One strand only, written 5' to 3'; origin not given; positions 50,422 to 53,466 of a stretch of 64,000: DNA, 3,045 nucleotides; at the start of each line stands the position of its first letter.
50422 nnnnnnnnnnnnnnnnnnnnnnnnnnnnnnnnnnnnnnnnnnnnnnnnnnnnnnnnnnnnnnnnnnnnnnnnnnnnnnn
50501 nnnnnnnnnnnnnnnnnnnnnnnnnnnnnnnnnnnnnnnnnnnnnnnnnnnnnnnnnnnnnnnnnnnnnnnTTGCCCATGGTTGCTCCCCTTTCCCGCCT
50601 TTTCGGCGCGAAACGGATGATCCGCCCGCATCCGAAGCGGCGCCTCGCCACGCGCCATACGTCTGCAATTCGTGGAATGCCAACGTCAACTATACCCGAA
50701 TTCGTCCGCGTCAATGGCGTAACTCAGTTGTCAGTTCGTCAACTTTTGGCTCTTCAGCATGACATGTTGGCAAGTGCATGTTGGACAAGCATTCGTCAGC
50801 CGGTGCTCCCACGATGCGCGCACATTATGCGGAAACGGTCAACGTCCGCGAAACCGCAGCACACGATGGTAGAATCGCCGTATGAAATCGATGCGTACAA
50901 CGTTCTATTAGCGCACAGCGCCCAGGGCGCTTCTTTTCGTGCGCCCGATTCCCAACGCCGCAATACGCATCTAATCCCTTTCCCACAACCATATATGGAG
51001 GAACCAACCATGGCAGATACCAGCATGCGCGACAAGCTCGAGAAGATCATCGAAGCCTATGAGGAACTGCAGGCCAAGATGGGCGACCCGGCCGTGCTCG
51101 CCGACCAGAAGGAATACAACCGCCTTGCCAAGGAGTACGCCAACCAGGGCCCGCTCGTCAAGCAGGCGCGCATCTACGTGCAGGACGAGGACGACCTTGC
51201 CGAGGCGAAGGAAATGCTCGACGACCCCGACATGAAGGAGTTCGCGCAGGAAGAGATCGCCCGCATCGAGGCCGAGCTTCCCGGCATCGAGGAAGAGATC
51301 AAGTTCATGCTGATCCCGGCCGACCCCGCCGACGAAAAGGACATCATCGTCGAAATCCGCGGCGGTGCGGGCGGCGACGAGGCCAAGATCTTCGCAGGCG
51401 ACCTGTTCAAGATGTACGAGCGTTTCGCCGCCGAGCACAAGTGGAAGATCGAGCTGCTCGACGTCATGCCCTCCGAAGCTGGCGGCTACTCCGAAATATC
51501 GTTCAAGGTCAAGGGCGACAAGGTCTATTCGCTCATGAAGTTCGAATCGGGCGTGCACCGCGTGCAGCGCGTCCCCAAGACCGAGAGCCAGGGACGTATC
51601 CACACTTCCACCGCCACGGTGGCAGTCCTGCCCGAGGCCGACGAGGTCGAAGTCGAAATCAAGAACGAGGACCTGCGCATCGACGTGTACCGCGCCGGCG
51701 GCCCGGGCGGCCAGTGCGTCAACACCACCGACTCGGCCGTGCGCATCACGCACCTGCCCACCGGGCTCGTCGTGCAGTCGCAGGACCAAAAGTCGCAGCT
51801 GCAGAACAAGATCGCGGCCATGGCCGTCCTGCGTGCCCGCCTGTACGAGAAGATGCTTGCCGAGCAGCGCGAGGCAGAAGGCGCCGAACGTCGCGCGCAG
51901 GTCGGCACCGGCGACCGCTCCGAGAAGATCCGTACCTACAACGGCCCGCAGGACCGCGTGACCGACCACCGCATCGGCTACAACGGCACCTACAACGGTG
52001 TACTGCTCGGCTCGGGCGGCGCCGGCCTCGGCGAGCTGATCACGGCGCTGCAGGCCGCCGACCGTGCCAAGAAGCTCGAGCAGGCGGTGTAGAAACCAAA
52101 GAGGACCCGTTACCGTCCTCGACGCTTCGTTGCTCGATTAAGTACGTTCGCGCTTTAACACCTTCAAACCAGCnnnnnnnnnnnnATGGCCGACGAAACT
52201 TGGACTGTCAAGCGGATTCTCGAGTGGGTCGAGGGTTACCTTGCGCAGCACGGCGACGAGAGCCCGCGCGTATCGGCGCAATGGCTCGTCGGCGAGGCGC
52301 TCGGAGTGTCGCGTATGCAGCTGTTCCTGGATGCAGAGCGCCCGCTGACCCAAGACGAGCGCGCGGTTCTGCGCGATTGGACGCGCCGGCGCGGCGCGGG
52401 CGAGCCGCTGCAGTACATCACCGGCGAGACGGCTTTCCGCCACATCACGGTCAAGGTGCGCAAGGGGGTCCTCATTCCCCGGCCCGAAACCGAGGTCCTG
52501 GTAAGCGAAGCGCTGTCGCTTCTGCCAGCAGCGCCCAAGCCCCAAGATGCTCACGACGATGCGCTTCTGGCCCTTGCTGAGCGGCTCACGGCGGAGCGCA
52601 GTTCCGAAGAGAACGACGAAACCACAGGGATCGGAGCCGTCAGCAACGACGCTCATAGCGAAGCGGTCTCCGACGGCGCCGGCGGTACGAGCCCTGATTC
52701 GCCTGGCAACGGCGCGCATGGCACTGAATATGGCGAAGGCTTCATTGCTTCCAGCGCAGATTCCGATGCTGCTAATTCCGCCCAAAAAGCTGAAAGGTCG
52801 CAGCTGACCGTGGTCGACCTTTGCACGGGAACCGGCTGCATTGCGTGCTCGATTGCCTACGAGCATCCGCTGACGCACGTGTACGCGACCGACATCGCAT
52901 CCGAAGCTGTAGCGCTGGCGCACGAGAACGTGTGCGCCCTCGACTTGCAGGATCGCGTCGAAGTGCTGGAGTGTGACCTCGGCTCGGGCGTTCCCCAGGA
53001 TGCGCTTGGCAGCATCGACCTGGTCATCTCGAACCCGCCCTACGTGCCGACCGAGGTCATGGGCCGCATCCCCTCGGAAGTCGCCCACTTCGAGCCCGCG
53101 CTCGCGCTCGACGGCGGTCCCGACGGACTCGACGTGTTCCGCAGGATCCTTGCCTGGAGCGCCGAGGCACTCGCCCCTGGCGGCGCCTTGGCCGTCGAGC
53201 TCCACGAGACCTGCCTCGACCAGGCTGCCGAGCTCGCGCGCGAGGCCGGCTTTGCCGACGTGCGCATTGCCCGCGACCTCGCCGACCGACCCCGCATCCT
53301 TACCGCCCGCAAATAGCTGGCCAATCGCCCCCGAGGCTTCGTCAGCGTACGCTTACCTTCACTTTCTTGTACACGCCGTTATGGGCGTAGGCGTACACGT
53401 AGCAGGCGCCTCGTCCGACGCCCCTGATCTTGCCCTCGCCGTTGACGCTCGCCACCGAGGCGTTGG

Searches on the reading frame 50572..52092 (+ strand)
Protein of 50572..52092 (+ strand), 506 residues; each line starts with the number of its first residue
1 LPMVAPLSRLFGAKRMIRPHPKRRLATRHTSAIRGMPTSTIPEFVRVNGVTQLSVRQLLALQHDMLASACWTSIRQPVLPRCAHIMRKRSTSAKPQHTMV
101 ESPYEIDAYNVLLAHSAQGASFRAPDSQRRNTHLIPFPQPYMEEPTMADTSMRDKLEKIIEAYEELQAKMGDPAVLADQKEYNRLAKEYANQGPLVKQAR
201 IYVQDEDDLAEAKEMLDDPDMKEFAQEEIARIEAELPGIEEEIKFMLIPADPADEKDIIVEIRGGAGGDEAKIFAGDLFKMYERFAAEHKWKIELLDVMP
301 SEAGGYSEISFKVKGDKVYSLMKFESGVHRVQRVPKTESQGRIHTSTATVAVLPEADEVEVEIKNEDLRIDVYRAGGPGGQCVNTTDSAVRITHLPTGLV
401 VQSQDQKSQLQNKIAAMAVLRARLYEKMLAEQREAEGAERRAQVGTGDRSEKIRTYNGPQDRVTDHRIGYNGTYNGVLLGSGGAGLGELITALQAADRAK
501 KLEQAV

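Call 54: search_protein_families(library=pfam, proteins=[window:50572-52092:+], max_evalue=0.001)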
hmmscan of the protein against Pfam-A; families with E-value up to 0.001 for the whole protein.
window:50572-52092:+ (506 aa): 2 families
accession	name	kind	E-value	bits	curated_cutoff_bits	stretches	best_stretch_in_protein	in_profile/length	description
PF03462.23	PCRF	-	7.3e-74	248.2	24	1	161-350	3-194/194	PCRF domain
PF00472.26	RF-1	-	7.6e-41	139.1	35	1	357-467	1-116/116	RF-1 domain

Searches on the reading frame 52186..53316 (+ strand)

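Call 54: search_protein_families(library=pfam, proteins=[window:52186-53316:+], max_evalue=0.001)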
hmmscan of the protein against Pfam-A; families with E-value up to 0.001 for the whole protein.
window:52186-53316:+ (376 aa): 10 families
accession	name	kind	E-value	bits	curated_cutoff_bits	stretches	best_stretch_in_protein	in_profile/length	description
PF17827.6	PrmC_N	-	2.7e-20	73.1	23.4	1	11-80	2-71/71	PrmC N-terminal domain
PF05175.20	MTS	-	1.1e-12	48.3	23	1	205-287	31-109/170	Methyltransferase small domain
PF13649.12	Methyltransf_25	-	3.6e-08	34.4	27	1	209-290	1-80/97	Methyltransferase domain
PF13847.12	Methyltransf_31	-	2.4e-07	31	27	1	204-292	2-84/145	Methyltransferase domain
PF10294.15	Methyltransf_16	-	1.6e-05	25.1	21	1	197-281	38-125/174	Lysine methyltransferase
PF09445.16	Methyltransf_15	-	2.1e-05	24.6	22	1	208-286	3-81/165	RNA cap guanine-N2 methyltransferase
PF08242.18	Methyltransf_12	-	0.0001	23.4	30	1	211-283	2-72/98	Methyltransferase domain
PF12847.13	Methyltransf_18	-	0.00027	21.4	27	1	206-264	15-73/151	Methyltransferase domain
PF11599.14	AviRa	-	0.00074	19.5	25.7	0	196-252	43-100/232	RRNA methyltransferase AviRa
PF06325.19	PrmA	-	0.00075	19.5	22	0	202-283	158-233/296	Ribosomal protein L11 methyltransferase (PrmA)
